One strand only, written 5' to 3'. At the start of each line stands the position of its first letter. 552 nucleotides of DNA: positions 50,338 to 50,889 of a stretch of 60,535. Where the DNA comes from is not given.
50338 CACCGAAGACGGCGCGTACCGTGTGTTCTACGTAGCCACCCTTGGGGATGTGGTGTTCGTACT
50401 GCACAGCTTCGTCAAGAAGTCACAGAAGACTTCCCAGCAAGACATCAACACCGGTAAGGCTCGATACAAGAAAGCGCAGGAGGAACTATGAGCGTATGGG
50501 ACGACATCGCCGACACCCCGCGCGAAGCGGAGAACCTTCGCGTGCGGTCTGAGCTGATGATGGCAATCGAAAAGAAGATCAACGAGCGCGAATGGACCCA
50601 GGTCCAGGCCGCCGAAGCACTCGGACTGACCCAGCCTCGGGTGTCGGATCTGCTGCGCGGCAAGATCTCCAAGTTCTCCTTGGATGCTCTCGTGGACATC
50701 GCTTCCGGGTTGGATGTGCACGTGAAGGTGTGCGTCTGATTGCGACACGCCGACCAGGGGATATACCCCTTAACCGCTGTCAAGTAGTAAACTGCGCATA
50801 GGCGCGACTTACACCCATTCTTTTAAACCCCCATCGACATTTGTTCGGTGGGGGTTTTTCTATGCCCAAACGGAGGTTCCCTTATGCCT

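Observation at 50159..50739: Phage-encoded HigB/HigA-like toxin-antitoxin module in the right arm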

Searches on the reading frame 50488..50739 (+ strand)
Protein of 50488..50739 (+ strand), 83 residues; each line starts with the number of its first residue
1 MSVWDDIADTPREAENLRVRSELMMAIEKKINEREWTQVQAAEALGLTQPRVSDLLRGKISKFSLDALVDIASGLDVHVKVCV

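Call 3: search_protein_families(library=pfam, proteins=[window:50488-50739:+], max_evalue=0.1)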
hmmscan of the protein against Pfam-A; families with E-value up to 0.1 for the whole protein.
window:50488-50739:+ (83 aa): 10 families
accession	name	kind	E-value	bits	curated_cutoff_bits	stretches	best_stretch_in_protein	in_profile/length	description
PF13744.12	HTH_37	-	9.8e-24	83.4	27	1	8-82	3-78/80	Helix-turn-helix domain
PF01381.28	HTH_3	-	3.5e-09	37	23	1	27-79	1-52/55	Helix-turn-helix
PF13560.12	HTH_31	-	5.5e-07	30.2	27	1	33-77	12-56/64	Helix-turn-helix domain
PF13443.12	HTH_26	-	0.00036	21.1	22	1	27-77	2-52/63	Cro/C1-type HTH DNA-binding domain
PF04545.22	Sigma70_r4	-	0.0019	18.1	24.1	1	11-57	7-42/50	Sigma-70, region 4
PF17762.8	HTH_ParB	-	0.0056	17.2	22.6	1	25-57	10-42/102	ParB HTH domain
PF00126.33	HTH_1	-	0.02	15.3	26.6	1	40-57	18-35/60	Bacterial regulatory helix-turn-helix protein, lysR family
PF22083.2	I-HmuI_NUMOD-like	-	0.024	14.6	27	1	40-59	17-36/46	DNA endonuclease I-HmuI-like, NUMOD-like domain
PF15943.11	YdaS_toxin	-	0.05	13.9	30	0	38-59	11-32/65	Bacterial toxin YdaS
PF02954.25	HTH_8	-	0.089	13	22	0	25-48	8-31/42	Bacterial regulatory protein, Fis family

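Call 4: search_protein_families(library=ncbifam, proteins=[window:50488-50739:+], max_evalue=0.1)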
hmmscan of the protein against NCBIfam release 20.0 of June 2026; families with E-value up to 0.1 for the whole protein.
window:50488-50739:+ (83 aa): 7 families
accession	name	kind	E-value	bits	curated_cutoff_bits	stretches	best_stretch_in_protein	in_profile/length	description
TIGR03070.1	couple_hipB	subfamily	0.0013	18.6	71.65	1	23-73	3-52/58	type II toxin-antitoxin system Y4mF family antitoxin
NF047948.1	male_kill_WMK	equivalog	0.0052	16.3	300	1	32-81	172-220/300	WO male-killing family protein Wmk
NF010465.0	PRK13890.1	equivalog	0.019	15.1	96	1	27-79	10-61/121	conjugal transfer protein TrbA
NF038310.1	lysogeny_AimR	equivalog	0.032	13.3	70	1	27-76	1-49/365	AimR family lysis-lysogeny pheromone receptor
NF041951.1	phage_RstR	subfamily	0.033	14.4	80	1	28-78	8-57/108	RstR family transcriptional repressor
TIGR02937.1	sigma70-ECF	superfamily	0.051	13.2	42.9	1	33-62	131-160/165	sigma-70 family RNA polymerase sigma factor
NF007271.0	PRK09726.1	equivalog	0.061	13.3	79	1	32-82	22-71/88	type II toxin-antitoxin system antitoxin HipB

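Call 5: search_protein_families(library=phrogs, proteins=[window:50488-50739:+], max_evalue=0.01)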
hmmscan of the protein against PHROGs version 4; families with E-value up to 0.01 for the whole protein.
window:50488-50739:+ (83 aa): 12 families
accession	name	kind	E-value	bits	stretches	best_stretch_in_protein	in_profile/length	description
phrog_2339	-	DNA, RNA and nucleotide metabolism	8.9e-30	103.6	1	2-83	7-86/98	HTH DNA binding protein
phrog_18318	-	DNA, RNA and nucleotide metabolism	1e-08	36.2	1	19-81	30-92/108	HTH DNA binding protein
phrog_8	-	transcription regulation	4.3e-08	34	1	24-80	160-213/346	transcriptional regulator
phrog_3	-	transcription regulation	1.7e-07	32.4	1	21-80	87-141/430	transcriptional repressor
phrog_1373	-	transcription regulation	2e-07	32.2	1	12-80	57-120/166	transcriptional regulator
phrog_6831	-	transcription regulation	5.5e-06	27.3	1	30-68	13-51/68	transcriptional regulator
phrog_4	-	transcription regulation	1e-05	25.7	1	22-77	132-186/400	transcriptional repressor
phrog_4583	-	transcription regulation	0.00048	21.1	1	18-79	6-66/81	transcriptional repressor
phrog_2439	-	transcription regulation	0.0015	18.5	1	27-80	12-64/367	transcriptional regulator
phrog_4779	-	transcription regulation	0.0016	19.9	1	27-65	7-45/98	transcriptional regulator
phrog_7241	-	transcription regulation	0.0018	19.3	1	29-79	68-117/122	transcriptional regulator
phrog_1468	-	transcription regulation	0.0039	17.8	1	22-59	7-44/67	transcriptional repressor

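Call 8: search_solved_structures(query=window:50488-50739:+, max_evalue=1, show_alignments=3)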
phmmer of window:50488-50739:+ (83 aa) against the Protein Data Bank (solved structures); distinct sequences matched with E-value up to 1: 3.
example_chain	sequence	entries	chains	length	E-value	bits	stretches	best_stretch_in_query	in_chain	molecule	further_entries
2a6c_A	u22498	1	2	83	7.2e-15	57.9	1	15-81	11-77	Helix-turn-helix motif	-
2o38_A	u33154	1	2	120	1.2e-05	28.6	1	13-82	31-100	Hypothetical protein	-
2w48_A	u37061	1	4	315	0.4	14.3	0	23-57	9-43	SORBITOL OPERON REGULATOR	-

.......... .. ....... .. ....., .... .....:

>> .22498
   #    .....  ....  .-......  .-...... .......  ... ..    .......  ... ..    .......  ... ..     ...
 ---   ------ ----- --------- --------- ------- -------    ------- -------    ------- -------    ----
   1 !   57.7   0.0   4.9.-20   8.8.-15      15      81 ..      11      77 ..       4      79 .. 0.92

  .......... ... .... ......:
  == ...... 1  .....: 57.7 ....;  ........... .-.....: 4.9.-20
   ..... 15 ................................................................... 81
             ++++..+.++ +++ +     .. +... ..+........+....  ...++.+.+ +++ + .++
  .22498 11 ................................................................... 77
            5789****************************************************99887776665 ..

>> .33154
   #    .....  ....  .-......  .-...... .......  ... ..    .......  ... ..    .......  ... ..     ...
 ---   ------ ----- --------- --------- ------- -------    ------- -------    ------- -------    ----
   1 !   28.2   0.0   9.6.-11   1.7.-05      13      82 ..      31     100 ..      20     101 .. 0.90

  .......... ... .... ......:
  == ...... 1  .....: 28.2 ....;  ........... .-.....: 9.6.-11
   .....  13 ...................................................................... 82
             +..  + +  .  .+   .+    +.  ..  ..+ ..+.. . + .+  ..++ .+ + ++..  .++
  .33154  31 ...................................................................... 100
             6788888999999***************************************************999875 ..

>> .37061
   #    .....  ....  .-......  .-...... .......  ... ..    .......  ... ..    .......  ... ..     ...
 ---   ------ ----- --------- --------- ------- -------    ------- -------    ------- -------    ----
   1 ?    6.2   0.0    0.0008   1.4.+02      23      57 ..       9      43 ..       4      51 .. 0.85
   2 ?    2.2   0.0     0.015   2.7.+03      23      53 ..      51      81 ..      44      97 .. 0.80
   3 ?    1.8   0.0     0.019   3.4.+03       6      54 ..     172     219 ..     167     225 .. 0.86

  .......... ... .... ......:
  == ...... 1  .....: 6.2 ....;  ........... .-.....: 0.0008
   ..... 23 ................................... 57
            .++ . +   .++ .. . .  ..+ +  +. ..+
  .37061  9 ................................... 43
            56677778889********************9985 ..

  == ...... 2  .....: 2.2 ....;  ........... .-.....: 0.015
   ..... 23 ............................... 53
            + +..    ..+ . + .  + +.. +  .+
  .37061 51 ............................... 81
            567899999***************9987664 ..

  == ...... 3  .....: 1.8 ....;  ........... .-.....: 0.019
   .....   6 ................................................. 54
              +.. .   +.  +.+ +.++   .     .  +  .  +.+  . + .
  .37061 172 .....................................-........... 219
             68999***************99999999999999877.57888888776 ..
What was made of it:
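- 50488..50739 (+): Antitoxin gene (MAB_1763; prophiGD11-1 gene 59): 83 aa, HTH_37/XRE DNA-binding protein with a conserved N-terminal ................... segment. PDB sequence match to 2a6c (E 7e-15; call 8).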

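Call 27: find_homologous_proteins(query=window:50488-50736:+, max_evalue=0.001)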
Query window:50488-50736:+ (83 aa): 231 proteins with E <= 0.001 among 232 candidates; the best 120 are listed.
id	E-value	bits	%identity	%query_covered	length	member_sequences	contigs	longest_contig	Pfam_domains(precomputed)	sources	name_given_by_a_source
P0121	3.2e-45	169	99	100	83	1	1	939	PF13744.13,PF01381.29,PF13560.13,PF13443.13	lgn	-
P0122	8.0e-45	167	99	100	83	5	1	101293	PF13744.13,PF01381.29,PF13560.13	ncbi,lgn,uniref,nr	ncbi:XRE family transcriptional regulator [Mycobacteroides abscessus]|uniref:helix-turn-helix domain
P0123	1.3e-44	167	99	100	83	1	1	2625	PF13744.13,PF01381.29,PF13560.13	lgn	-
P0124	1.9e-37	144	84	100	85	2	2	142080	PF13744.13,PF01381.29,PF13560.13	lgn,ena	-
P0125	3.9e-37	143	86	100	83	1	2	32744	PF13744.13,PF01381.29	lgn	-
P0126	2.1e-36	141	86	100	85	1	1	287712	PF13744.13,PF01381.29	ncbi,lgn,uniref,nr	ncbi:helix-turn-helix domain-containing protein [Mycobacteroides abscessus]|uniref:helix-turn-helix 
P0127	2.0e-32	128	77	100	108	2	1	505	PF13744.13,PF01381.29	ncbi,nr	ncbi:helix-turn-helix domain-containing protein, partial [Acinetobacter baumannii]|nr:XRE family tra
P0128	2.5e-30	121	75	98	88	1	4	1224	PF13744.13,PF01381.29,PF13560.13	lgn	-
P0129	1.9e-29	119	77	98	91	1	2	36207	PF13744.13,PF01381.29,PF13560.13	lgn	-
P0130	4.2e-28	114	71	100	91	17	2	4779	PF13744.13,PF01381.29,PF13560.13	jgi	jgi:predicted XRE-type DNA-binding protein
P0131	5.6e-28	114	72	100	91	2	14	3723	PF13744.13,PF01381.29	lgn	-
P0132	7.2e-28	114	71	100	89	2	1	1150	PF13744.13,PF01381.29,PF13560.13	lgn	-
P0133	1.1e-27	113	69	100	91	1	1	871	PF13744.13,PF01381.29,PF13560.13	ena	-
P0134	1.1e-27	113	69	100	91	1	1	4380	PF13744.13,PF01381.29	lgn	-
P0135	2.4e-27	112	67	100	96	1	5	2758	PF13744.13,PF01381.29,PF13560.13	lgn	-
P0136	2.4e-27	112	69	98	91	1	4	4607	PF13744.13,PF01381.29,PF13560.13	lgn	-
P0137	3.3e-27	111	68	98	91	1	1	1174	PF13744.13,PF01381.29,PF13560.13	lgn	-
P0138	3.7e-27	111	69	100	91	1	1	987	PF13744.13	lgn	-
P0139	3.8e-27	111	68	98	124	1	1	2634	PF13744.13,PF01381.29,PF13560.13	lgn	-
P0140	4.5e-27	111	69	98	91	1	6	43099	PF13744.13,PF01381.29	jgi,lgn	-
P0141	7.9e-27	110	69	98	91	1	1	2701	PF13744.13,PF01381.29,PF13560.13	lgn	-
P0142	8.9e-27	110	67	100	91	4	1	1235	PF13744.13,PF01381.29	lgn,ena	-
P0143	1.0e-26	110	66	96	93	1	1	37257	PF13744.13,PF01381.29,PF13560.13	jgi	jgi:predicted XRE-type DNA-binding protein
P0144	1.2e-26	110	68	98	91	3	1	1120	PF13744.13,PF01381.29,PF13560.13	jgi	-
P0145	2.4e-26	109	68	98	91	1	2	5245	PF13744.13,PF01381.29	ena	-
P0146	2.4e-26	109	68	98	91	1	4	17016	PF13744.13,PF01381.29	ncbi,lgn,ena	-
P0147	3.0e-26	108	69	100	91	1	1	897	PF13744.13,PF01381.29,PF13560.13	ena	-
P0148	3.1e-26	108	67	100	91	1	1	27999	PF13744.13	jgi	jgi:predicted XRE-type DNA-binding protein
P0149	3.2e-26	108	67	100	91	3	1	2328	PF13744.13,PF01381.29,PF13560.13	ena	-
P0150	4.1e-26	108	69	98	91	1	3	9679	PF13744.13,PF01381.29,PF13560.13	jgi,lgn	jgi:predicted XRE-type DNA-binding protein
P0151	4.2e-26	108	67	100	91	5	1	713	PF13744.13,PF01381.29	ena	-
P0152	4.6e-26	108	68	98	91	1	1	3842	PF13744.13,PF01381.29,PF13560.13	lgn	-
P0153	4.6e-26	108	69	100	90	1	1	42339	PF13744.13,PF01381.29,PF13560.13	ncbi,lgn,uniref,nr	ncbi:helix-turn-helix domain-containing protein [Mycobacterium intracellulare]|uniref:helix-turn-hel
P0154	5.8e-26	108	67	100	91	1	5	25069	PF13744.13,PF01381.29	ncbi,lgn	-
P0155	6.2e-26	107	66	100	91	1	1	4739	PF13744.13,PF01381.29,PF13560.13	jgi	jgi:predicted XRE-type DNA-binding protein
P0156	8.3e-26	107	69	100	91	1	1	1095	PF13744.13,PF01381.29,PF13560.13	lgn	-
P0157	1.0e-25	107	66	100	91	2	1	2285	PF13744.13,PF01381.29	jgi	jgi:predicted XRE-type DNA-binding protein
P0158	1.2e-25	107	65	100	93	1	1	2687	PF13744.13,PF01381.29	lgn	-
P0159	1.5e-25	106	64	98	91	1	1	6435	PF13744.13,PF01381.29,PF13560.13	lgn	-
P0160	1.5e-25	106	70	96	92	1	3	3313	PF13744.13,PF01381.29,PF13560.13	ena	-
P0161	2.4e-25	106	67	100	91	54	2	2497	PF13744.13,PF01381.29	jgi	jgi:predicted XRE-type DNA-binding protein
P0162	3.4e-25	105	61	99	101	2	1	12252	PF13744.13,PF01381.29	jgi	-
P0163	4.4e-25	105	61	99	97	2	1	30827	PF13744.13,PF01381.29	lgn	-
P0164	7.5e-25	104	61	99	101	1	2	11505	PF13744.13,PF01381.29,PF13560.13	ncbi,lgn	ncbi:MAG: XRE family transcriptional regulator [Mycolicibacter sinensis]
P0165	1.4e-24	103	64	100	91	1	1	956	PF13744.13,PF01381.29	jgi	-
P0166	1.6e-24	103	66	100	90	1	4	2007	PF13744.13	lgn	-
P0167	2.1e-24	103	64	100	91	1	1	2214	PF13744.13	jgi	jgi:predicted XRE-type DNA-binding protein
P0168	2.2e-24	103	66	100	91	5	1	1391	PF13744.13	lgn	-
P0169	2.5e-24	102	63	99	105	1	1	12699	PF13744.13,PF01381.29,PF13560.13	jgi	jgi:predicted XRE-type DNA-binding protein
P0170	3.4e-24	102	66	100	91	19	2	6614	PF13744.13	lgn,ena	-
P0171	3.4e-24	102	65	99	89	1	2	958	PF13744.13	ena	-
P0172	3.9e-24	102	63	98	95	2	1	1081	PF13744.13,PF01381.29,PF13560.13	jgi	jgi:predicted XRE-type DNA-binding protein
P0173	4.5e-24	102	70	98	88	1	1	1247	PF13744.13,PF01381.29,PF13560.13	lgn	-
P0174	6.3e-24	101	65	100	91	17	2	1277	PF13744.13,PF01381.29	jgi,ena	-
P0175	8.5e-24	101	65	100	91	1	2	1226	PF13744.13,PF01381.29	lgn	-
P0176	8.7e-24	101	61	99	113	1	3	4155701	PF13744.13,PF01381.29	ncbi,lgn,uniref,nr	ncbi:XRE family transcriptional regulator [Mycobacterium koreense]|uniref:Transcriptional regulator 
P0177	1.6e-23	100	64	100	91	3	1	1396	PF13744.13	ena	-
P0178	1.8e-23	100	63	99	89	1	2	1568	PF13744.13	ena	-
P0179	2.2e-23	99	60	99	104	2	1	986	PF13744.13,PF01381.29,PF13560.13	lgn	-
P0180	3.0e-23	99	62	99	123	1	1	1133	PF13744.13,PF01381.29,PF13560.13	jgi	jgi:predicted XRE-type DNA-binding protein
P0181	4.8e-23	98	61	96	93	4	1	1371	PF13744.13,PF01381.29,PF13560.13,PF13443.13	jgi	jgi:predicted XRE-type DNA-binding protein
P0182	1.5e-22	97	60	96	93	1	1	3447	PF13744.13,PF01381.29,PF13560.13,PF13443.13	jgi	jgi:predicted XRE-type DNA-binding protein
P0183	1.6e-22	97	59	96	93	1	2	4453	PF13744.13,PF01381.29,PF13560.13,PF13443.13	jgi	jgi:predicted XRE-type DNA-binding protein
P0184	1.6e-22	97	59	96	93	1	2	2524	PF13744.13,PF01381.29,PF13560.13,PF13443.13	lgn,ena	-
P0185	2.4e-22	96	66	96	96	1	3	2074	PF13744.13,PF01381.29,PF13560.13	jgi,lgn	jgi:predicted XRE-type DNA-binding protein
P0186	2.7e-22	96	59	96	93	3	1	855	PF13744.13,PF01381.29,PF13560.13,PF13443.13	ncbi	-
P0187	4.1e-22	95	59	96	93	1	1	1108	PF13744.13,PF01381.29,PF13560.13,PF13443.13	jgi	jgi:predicted XRE-type DNA-binding protein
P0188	4.3e-22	95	60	99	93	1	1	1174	PF13744.13,PF01381.29,PF13560.13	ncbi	-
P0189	4.6e-22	95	65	96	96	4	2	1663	PF13744.13,PF01381.29,PF13560.13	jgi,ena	jgi:predicted XRE-type DNA-binding protein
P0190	5.1e-22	95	72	86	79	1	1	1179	PF13744.13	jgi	jgi:predicted XRE-type DNA-binding protein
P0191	5.2e-22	95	57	99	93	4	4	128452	PF13744.13,PF01381.29,PF13560.13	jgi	jgi:predicted XRE-type DNA-binding protein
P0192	5.8e-22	95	59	96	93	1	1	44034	PF13744.13,PF01381.29,PF13560.13,PF13443.13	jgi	jgi:predicted XRE-type DNA-binding protein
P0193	5.9e-22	95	59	96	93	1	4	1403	PF13744.13,PF01381.29,PF13560.13,PF13443.13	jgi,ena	jgi:predicted XRE-type DNA-binding protein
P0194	5.9e-22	95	59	96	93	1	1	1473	PF13744.13,PF01381.29,PF13560.13,PF13443.13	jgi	jgi:predicted XRE-type DNA-binding protein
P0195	5.9e-22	95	59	96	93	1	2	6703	PF13744.13,PF01381.29,PF13560.13,PF13443.13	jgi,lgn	jgi:predicted XRE-type DNA-binding protein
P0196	6.7e-22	95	64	100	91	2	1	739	PF13744.13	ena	-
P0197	7.0e-22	95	59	99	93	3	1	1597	PF13744.13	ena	-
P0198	7.1e-22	95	61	99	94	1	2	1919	PF13744.13,PF13560.13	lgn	-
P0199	7.6e-22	94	61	99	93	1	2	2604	PF13744.13,PF13560.13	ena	-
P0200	8.2e-22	94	58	96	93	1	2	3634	PF13744.13,PF01381.29,PF13560.13,PF13443.13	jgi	jgi:predicted XRE-type DNA-binding protein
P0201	9.8e-22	94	57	99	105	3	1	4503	PF13744.13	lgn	-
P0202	1.2e-21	94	59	99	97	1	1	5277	PF13744.13,PF01381.29,PF13560.13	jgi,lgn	jgi:predicted XRE-type DNA-binding protein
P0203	1.8e-21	93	61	99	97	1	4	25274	PF13744.13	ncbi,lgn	-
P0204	1.8e-21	93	56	99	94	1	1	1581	PF13744.13,PF01381.29,PF13560.13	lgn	-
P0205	1.9e-21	93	60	96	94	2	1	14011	PF13744.13,PF13560.13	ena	-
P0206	2.2e-21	93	60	99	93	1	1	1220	PF13744.13,PF01381.29,PF13560.13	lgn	-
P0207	2.2e-21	93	58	96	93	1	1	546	PF13744.13,PF01381.29,PF13560.13,PF13443.13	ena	-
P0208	2.5e-21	93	63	98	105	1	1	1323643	PF13744.13,PF01381.29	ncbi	-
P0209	2.6e-21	93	55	100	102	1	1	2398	PF13744.13,PF01381.29,PF13560.13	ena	-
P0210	2.9e-21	93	55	100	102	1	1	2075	PF13744.13,PF01381.29,PF13560.13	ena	-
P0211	3.0e-21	93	63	100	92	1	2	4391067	PF13744.13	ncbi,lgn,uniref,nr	ncbi:helix-turn-helix domain-containing protein [Tsukamurella sp. PLM1]|uniref:helix-turn-helix doma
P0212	3.1e-21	93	58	96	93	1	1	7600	PF13744.13,PF01381.29,PF13560.13,PF13443.13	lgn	-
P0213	3.9e-21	92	60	96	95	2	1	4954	PF13744.13,PF01381.29,PF13560.13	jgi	jgi:predicted XRE-type DNA-binding protein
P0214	4.7e-21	92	57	95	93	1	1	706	PF13744.13,PF01381.29,PF13560.13,PF13443.13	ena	-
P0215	4.9e-21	92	59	99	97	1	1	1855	PF13744.13,PF01381.29,PF13560.13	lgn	-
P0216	7.4e-21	91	59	99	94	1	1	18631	PF13744.13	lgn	-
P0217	8.4e-21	91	64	100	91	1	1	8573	PF13744.13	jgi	jgi:predicted XRE-type DNA-binding protein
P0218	8.6e-21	91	59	96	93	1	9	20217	PF13744.13,PF01381.29,PF13560.13,PF13443.13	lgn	-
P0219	1.1e-20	91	59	98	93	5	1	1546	PF13744.13,PF01381.29,PF13560.13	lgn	-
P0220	1.1e-20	91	57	98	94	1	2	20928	PF13744.13,PF01381.29,PF13560.13,PF13443.13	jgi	jgi:predicted XRE-type DNA-binding protein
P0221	1.2e-20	91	58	96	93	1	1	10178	PF13744.13,PF01381.29,PF13560.13,PF13443.13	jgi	jgi:predicted XRE-type DNA-binding protein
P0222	1.2e-20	91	56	99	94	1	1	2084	PF13744.13,PF01381.29,PF13560.13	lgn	-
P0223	1.2e-20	91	56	99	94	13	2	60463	PF13744.13,PF01381.29,PF13560.13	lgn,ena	-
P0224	1.2e-20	91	55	99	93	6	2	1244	PF13744.13,PF13560.13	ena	-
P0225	1.3e-20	91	59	96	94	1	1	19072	PF13744.13,PF01381.29,PF13560.13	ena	-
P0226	1.4e-20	90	59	99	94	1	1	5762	PF13744.13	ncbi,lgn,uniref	ncbi:helix-turn-helix domain-containing protein [Pseudomonas sp. EA_15y_Pfl1_P104]|uniref:helix-turn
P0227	1.4e-20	90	59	99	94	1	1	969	PF13744.13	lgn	-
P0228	1.9e-20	90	59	98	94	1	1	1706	PF13744.13,PF01381.29,PF13560.13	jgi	jgi:predicted XRE-type DNA-binding protein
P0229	3.2e-20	89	56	96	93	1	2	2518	PF13744.13,PF01381.29,PF13560.13,PF13443.13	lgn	-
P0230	3.3e-20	89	56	96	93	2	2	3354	PF13744.13,PF01381.29,PF13560.13,PF13443.13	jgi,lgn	jgi:predicted XRE-type DNA-binding protein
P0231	3.4e-20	89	58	96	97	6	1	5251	PF13744.13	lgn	-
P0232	4.4e-20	89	58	96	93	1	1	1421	PF13744.13,PF13560.13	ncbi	-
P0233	7.1e-20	88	56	99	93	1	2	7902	PF13744.13,PF13560.13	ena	-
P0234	1.1e-19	88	57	96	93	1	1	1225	PF13744.13,PF01381.29,PF13560.13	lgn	-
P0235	1.2e-19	87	54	96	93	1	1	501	PF13744.13,PF01381.29,PF13560.13,PF13443.13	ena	-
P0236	1.2e-19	87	60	94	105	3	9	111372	PF13744.13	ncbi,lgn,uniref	ncbi:helix-turn-helix domain-containing protein [Corynebacterium variabile]|uniref:helix-turn-helix 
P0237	1.2e-19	87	55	99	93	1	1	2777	PF13744.13,PF13560.13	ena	-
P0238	1.6e-19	87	55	99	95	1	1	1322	PF13744.13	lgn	-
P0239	1.7e-19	87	62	95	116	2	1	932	PF13744.13,PF01381.29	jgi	jgi:predicted XRE-type DNA-binding protein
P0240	2.3e-19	87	55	96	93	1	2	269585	PF13744.13,PF01381.29,PF13560.13,PF13443.13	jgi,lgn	jgi:predicted XRE-type DNA-binding protein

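Call 45: search_protein_families(library=padloc, proteins=[window:50488-50739:+], max_evalue=0.01)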
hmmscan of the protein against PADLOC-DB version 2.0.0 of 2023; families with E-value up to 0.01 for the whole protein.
window:50488-50739:+ (83 aa): 4 families
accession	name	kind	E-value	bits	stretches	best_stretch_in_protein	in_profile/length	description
PDLC04760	PDC-M64C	-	0.0018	16.6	1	10-79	13-82/93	-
PDLC02926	HTH_VI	-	0.0026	16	1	33-81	12-59/92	-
PDLC04775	PDC-M69A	-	0.0074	14.8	1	26-79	11-63/113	-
PDLC04757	PDC-M64B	-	0.0092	13.9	0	16-75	27-81/128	-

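Call 59: search_solved_structures(query=A3, max_evalue=1, show_alignments=0)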
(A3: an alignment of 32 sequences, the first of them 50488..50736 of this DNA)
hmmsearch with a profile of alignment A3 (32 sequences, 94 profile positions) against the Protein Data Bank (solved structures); distinct sequences matched with E-value up to 1: 27.
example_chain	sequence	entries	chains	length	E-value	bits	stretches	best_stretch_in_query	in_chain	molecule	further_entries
2a6c_A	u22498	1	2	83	7.8e-24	86.5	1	21-92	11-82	Helix-turn-helix motif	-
2o38_A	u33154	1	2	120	2.9e-10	43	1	19-92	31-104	Hypothetical protein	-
6af3_B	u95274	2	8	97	0.00031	23.7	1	5-87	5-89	HigA antitoxin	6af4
6lty_A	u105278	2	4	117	0.00056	22.9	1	31-89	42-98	Putative antitoxin HigA3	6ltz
7ewc_A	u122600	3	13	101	0.022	17.8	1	35-89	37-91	Putative antitoxin HigA2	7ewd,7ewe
2r63_A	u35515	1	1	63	0.042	16.9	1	32-84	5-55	REPRESSOR PROTEIN FROM BACTERIOPHAGE 434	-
8tac_A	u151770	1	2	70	0.06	16.4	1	31-65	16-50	DBP48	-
6rnz_A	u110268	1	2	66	0.11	15.6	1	32-86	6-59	HTH-type transcriptional regulator DdrOC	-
1r63_A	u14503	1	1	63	0.17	14.9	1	34-84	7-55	REPRESSOR PROTEIN FROM BACTERIOPHAGE 434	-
6jq1_A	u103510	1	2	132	0.18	14.8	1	32-85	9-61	Transcriptional regulator, XRE family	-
1per_L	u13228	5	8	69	0.19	14.7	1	34-85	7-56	PROTEIN (434 REPRESSOR) | 434 REPRESSOR | REPRESSOR PROTEIN CI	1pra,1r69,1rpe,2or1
4z5h_A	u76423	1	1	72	0.21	14.6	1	29-62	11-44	Antitoxin HipB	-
4yg4_A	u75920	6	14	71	0.28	14.2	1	29-62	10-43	Antitoxin HipB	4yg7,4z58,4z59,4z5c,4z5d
1sq8_A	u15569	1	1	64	0.3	14.1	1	32-68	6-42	dh434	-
4yg1_A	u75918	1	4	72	0.31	14.1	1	29-62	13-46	Antitoxin HipB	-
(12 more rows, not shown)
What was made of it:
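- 50488..50739 (+): The profile also reaches S. pneumoniae HigA and M. tuberculosis HigA3 and HigA2 (call 59).
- On HigA-type HTH_37/XRE antitoxins (PF13744): The sequence profile reaches S. pneumoniae HigA, HigA3 and HigA2 (call 59).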

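Call 96: predict_structure(alignment_id=A3)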
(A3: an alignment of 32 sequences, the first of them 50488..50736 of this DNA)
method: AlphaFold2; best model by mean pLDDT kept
length: 83 residues; sequences in the alignment: 32
mean_pLDDT: 92.8   pTM: 0.82
mean pLDDT of the five models: 92.8, 92.7, 92.0, 92.0, 91.9
residues with pLDDT >= 90: 70; 70-90: 11; 50-70: 2; < 50: 0
segments of 3 or more residues with pLDDT < 50: none
pLDDT, mean of each block of 10 residues (from residue 1): 86 93 96 96 97 97 95 89 72
secondary structure, 60 per line:
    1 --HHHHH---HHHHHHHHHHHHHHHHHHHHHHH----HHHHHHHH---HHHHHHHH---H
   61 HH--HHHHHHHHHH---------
elements in order: H3-7 H11-33 H38-45 H49-56 H65-74
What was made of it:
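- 50488..50739 (+): AF2 model with pLDDT 92.8 and a five-helix fold (call 96).
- On HigA-type HTH_37/XRE antitoxins (PF13744): AF2 model with pLDDT 92.8 (call 96).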
